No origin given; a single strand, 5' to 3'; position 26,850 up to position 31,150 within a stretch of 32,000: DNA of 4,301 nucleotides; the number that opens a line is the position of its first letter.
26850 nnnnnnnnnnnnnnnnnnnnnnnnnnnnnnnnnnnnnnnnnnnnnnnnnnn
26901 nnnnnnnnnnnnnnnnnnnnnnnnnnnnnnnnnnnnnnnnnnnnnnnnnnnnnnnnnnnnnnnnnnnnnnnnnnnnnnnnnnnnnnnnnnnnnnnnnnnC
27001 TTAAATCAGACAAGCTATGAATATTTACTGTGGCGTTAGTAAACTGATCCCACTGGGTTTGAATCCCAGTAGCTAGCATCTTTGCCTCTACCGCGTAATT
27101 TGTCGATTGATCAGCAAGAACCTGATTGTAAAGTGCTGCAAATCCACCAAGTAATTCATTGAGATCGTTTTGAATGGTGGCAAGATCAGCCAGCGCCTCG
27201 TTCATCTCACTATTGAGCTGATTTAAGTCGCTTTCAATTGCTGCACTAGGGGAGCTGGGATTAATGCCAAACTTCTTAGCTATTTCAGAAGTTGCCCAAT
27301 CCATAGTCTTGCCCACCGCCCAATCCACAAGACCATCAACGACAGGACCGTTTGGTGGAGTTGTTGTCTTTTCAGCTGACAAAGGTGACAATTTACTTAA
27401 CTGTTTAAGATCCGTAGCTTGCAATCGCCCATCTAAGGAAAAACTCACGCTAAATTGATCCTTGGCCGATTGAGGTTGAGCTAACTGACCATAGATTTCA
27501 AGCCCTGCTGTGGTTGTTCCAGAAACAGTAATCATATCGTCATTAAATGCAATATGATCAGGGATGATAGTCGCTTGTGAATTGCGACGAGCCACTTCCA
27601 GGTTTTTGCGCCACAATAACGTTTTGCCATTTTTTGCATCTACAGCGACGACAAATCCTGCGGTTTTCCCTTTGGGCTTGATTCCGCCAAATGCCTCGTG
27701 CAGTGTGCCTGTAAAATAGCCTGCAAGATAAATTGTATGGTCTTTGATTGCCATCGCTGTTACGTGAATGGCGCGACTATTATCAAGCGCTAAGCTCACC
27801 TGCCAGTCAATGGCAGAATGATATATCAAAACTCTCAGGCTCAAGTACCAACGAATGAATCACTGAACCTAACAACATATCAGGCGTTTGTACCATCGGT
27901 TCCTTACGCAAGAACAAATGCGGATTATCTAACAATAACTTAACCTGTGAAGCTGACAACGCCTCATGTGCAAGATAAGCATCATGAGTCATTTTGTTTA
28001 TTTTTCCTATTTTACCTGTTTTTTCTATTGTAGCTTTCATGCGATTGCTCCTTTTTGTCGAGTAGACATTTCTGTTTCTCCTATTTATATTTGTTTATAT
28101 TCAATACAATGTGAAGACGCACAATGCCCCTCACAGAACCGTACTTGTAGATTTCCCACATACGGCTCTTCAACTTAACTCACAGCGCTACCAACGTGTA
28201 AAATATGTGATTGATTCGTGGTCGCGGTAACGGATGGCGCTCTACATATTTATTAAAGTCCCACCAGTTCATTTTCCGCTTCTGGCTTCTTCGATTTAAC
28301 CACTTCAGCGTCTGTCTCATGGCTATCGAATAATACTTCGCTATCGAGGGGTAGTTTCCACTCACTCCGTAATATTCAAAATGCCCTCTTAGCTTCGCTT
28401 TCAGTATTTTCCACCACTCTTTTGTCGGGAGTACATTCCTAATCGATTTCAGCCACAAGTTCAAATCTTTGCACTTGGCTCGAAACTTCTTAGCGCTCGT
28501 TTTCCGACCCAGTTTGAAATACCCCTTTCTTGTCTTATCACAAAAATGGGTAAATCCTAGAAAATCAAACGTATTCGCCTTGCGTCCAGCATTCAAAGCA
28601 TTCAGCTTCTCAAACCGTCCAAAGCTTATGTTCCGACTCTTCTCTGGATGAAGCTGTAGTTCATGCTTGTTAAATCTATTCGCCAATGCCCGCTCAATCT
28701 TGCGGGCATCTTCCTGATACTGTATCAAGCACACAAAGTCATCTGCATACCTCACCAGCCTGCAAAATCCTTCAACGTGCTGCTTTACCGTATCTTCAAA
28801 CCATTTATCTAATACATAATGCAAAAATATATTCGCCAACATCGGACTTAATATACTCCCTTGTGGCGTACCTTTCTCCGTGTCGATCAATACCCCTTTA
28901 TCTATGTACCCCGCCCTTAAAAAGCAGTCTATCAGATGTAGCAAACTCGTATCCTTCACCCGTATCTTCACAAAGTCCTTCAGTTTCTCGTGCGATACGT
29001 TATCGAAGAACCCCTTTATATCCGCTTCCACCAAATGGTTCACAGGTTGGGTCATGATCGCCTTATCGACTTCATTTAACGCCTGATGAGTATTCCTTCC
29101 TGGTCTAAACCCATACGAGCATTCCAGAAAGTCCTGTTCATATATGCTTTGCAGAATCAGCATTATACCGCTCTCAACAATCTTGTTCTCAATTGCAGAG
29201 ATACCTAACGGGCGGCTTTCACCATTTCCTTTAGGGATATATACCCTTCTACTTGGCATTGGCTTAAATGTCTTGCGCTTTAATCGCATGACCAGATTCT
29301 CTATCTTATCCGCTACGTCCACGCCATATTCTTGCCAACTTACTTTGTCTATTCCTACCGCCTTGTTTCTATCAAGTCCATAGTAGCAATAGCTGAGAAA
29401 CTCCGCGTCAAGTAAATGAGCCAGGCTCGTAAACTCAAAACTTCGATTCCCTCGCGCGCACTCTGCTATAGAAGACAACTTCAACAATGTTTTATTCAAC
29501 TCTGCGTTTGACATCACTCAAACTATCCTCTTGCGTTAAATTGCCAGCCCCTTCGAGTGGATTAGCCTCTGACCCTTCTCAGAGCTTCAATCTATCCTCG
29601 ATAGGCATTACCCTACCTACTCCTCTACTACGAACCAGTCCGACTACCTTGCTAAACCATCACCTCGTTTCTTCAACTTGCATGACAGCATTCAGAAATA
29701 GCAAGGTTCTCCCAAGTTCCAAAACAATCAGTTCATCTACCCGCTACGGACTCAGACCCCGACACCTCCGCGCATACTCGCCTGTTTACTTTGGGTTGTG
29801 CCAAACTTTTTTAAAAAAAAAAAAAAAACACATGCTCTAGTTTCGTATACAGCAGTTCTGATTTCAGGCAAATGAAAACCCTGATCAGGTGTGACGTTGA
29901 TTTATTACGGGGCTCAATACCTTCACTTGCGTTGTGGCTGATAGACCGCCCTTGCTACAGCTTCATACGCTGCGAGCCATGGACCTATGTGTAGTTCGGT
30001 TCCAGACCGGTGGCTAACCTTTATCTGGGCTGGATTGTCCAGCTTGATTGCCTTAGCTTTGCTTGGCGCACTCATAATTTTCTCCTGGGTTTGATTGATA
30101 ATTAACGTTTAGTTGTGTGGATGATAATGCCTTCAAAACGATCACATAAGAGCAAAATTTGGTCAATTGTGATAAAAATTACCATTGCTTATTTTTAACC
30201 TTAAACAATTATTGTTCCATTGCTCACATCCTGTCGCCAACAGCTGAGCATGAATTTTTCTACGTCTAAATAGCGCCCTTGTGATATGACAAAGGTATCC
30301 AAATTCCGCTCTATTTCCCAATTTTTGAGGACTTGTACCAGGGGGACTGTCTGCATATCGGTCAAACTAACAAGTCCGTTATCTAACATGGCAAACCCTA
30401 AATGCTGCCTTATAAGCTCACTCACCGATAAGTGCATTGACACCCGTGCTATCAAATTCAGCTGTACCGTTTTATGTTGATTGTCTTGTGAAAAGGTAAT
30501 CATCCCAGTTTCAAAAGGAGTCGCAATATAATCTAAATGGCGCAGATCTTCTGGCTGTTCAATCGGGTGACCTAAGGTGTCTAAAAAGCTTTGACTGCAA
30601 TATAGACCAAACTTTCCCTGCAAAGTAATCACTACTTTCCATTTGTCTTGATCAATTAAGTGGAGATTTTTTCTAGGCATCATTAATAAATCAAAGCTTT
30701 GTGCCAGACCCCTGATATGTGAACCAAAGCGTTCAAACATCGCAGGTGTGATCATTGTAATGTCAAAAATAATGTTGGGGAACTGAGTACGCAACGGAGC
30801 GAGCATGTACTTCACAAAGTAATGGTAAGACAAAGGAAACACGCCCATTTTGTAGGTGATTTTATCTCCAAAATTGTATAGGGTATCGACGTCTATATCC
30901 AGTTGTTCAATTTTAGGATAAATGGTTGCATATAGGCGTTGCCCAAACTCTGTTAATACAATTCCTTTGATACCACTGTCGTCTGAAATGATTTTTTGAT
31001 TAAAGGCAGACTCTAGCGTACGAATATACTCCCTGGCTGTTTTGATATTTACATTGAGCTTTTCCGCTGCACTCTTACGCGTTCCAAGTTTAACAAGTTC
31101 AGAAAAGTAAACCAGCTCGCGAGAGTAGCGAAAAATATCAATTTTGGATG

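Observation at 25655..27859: Large orphan ORF with three-part architecture and an extracytoplasmic-looking Cys-rich C-terminus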

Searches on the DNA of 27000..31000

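Call 37: search_rna_families(source=window, start=27000, end=31000, threshold=gathering)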
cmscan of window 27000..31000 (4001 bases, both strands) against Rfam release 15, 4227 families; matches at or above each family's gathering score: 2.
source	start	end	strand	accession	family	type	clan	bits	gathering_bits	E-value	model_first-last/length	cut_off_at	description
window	29747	30038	-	RF02005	group-II-D1D4-6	Intron;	CL00102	72.8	49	1.3e-19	1-225/225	no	Group II catalytic intron D1-D4-6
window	28057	28170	-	RF00029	Intron_gpII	Intron;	-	53.2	40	7.9e-09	1-77/77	no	Group II catalytic intron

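Call 54: search_rna_families(source=window, start=27900, end=28300, threshold=gathering, show_alignments=1)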
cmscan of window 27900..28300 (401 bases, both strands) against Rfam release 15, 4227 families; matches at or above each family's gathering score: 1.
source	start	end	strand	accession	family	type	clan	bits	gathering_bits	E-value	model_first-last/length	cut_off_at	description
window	28057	28170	-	RF00029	Intron_gpII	Intron;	-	53.2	40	8e-10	1-77/77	no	Group II catalytic intron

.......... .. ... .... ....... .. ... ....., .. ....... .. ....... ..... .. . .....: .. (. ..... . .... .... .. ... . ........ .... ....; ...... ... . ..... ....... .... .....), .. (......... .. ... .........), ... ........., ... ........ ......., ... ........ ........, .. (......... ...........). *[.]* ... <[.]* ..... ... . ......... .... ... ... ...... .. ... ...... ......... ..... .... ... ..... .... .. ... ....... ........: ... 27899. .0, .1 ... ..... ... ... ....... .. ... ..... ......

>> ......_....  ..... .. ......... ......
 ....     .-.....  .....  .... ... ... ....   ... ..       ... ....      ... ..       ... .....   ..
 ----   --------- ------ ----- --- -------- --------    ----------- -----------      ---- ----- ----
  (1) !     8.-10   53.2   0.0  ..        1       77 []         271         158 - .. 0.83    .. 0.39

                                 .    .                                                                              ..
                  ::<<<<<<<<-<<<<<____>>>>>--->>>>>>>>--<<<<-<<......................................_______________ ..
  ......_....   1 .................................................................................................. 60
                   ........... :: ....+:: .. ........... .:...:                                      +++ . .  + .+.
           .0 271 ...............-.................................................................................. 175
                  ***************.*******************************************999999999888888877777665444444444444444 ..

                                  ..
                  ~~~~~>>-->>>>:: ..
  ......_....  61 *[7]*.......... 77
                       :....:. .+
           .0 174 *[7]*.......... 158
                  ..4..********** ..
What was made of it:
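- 28057..30071 (-): Group II intron, 2015 bp, on the same strand as the gene. Its 5' end is GTGCG and its 3' end is ............. It has an intact RT/maturase ORF at 28180..29517. Rfam RF02005 (D1-D4) matches at 29747..30038 with 72.8 bits, and RF00029 (D5-D6) at 28057..28170 with 53.2 bits (calls 37, 54).
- On Group II intron: RF02005 scores 72.8 bits against a cut-off of 49, and RF00029 scores 53.2 against 40 (calls 37, 54).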

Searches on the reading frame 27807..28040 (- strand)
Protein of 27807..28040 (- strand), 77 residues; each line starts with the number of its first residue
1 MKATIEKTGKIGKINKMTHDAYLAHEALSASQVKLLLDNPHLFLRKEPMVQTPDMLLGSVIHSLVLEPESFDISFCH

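Call 38: search_protein_families(library=pfam, proteins=[window:27807-28040:-], max_evalue=0.01)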
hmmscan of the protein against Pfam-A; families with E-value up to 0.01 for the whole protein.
window:27807-28040:- (77 aa): 0 families

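Call 65: search_dna_similar(query=window:27822-28040:-, collection=phages, mode=protein, max_evalue=0.001, max_rows=8)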
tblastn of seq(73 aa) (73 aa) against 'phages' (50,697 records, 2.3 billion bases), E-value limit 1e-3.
Records with a match: 21; places in all: 21; records where one place covers at least 80% of the query: 10.
Best place of each record, by identity: <60% 21.
By first word of the organism name: Vibrio 8; Acinetobacter 6; Campylobacter 3; Nitratiruptor 2; Bacteriophage 1; Caudoviricetes 1.
By host as written in the record: Vibrio cyclitrophicus 7; Acinetobacter baumannii 4; - 2; Nitratiruptor sp. YY08-13 1; Nitratiruptor sp. YY08-26 1; Acinetobacter baumannii Ab11510 1; Acinetobacter sp. 1; Vibrio splendidus F11 1; and 3 more.
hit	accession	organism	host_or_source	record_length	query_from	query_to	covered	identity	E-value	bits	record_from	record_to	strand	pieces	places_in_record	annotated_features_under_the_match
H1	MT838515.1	Bacteriophage sp.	human fecal samples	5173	4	72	95%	39.5%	4e-8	53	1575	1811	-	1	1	record has no annotation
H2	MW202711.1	Caudoviricetes sp.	Manatee Spring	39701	14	72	81%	45.9%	2e-5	45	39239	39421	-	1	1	exodeoxyribonuclease 8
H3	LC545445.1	Nitratiruptor phage NrS-4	Nitratiruptor sp. YY08-13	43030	10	72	86%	42.2%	9e-7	49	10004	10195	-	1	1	exodeoxyribonuclease VIII | hypothetical protein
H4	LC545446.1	Nitratiruptor phage NrS-5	Nitratiruptor sp. YY08-26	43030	10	72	86%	42.2%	9e-7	49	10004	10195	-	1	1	exodeoxyribonuclease VIII | hypothetical protein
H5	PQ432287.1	Acinetobacter phage phi11547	Acinetobacter baumannii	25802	14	72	81%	42.9%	1e-7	52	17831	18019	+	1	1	hypothetical protein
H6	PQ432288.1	Acinetobacter phage phi5038-11551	Acinetobacter baumannii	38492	14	72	81%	42.9%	1e-7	52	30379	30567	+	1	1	hypothetical protein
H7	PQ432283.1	Acinetobacter phage phi4197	Acinetobacter baumannii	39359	14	72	81%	42.9%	1e-7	52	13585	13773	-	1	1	hypothetical protein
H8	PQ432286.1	Acinetobacter phage phi5038-11536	Acinetobacter baumannii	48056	14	72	81%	42.9%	1e-7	52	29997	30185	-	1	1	hypothetical protein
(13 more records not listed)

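Call 66: search_protein_families(library=phrogs, proteins=[window:27822-28040:-], max_evalue=0.1)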
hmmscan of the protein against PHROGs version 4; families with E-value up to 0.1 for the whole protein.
seq(73 aa): 2 families
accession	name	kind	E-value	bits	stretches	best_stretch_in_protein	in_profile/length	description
phrog_412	-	DNA, RNA and nucleotide metabolism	3.5e-11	44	1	12-72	139-204/440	exonuclease VIII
phrog_607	-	DNA, RNA and nucleotide metabolism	0.0004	19.7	1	3-72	569-643/883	exonuclease VII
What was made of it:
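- The patch is an exoVIII fragment (calls 65, 66).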

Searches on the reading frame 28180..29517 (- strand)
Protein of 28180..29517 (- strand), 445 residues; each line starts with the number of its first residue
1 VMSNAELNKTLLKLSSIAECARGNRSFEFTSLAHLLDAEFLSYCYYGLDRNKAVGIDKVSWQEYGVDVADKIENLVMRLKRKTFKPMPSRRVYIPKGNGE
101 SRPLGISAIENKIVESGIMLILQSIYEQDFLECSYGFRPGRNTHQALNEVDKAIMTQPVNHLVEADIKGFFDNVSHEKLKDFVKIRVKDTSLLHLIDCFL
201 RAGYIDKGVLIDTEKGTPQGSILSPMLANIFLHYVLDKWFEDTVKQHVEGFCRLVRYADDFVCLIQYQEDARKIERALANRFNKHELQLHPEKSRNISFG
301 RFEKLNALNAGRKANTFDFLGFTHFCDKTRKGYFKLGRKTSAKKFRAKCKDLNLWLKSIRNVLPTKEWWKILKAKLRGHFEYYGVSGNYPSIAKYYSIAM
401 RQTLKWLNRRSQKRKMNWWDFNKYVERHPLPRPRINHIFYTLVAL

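Call 38: search_protein_families(library=pfam, proteins=[window:28180-29517:-], max_evalue=0.01)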
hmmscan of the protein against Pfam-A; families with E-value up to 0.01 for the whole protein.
window:28180-29517:- (445 aa): 1 family
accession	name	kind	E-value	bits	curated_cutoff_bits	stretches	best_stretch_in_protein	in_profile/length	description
PF00078.32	RVT_1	-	1.7e-32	113.2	29.6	1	94-323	1-204/205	Reverse transcriptase (RNA-dependent DNA polymerase)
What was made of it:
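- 28057..30071 (-): RVT_1 matches at E 1.7e-32 (call 38).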

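Call 89: find_related_loci(query=window:28180-29517:-, collection=viral_contigs, flank=3000)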
Query window:28180-29517:- (445 aa) in viral_contigs; peptide patterns used: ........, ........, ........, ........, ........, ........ (x = any residue, [..] = any of these).
138 stretches matched a pattern; 133 encode a relative of the query (tblastn E <= 1e-3); the best 80 are kept; 80 distinct loci.
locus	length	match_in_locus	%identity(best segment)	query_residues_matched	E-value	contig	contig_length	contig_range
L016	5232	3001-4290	45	12-440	2e-125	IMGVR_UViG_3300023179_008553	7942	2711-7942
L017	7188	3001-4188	41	31-435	1e-97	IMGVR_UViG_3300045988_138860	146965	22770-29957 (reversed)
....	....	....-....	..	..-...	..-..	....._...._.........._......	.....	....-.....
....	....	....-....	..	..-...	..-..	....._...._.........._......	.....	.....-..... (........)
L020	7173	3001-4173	41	31-423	4e-97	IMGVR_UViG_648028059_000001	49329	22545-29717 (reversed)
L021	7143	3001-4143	42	25-414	2e-96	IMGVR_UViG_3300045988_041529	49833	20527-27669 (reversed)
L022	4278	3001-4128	41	28-413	9e-96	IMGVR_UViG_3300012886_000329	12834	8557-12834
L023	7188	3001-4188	40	31-435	3e-95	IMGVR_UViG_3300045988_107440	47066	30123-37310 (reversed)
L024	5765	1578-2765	40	31-435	3e-95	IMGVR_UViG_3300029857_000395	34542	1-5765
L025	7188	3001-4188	39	31-435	9e-95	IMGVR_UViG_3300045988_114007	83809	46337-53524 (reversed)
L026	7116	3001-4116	42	54-436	3e-93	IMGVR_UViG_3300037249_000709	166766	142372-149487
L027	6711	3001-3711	38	14-253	1e-47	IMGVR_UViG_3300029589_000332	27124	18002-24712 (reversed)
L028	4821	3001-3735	38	1-247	6e-47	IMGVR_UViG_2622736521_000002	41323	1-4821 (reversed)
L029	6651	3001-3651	40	34-253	5e-46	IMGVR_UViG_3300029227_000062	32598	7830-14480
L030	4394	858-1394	46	71-256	7e-45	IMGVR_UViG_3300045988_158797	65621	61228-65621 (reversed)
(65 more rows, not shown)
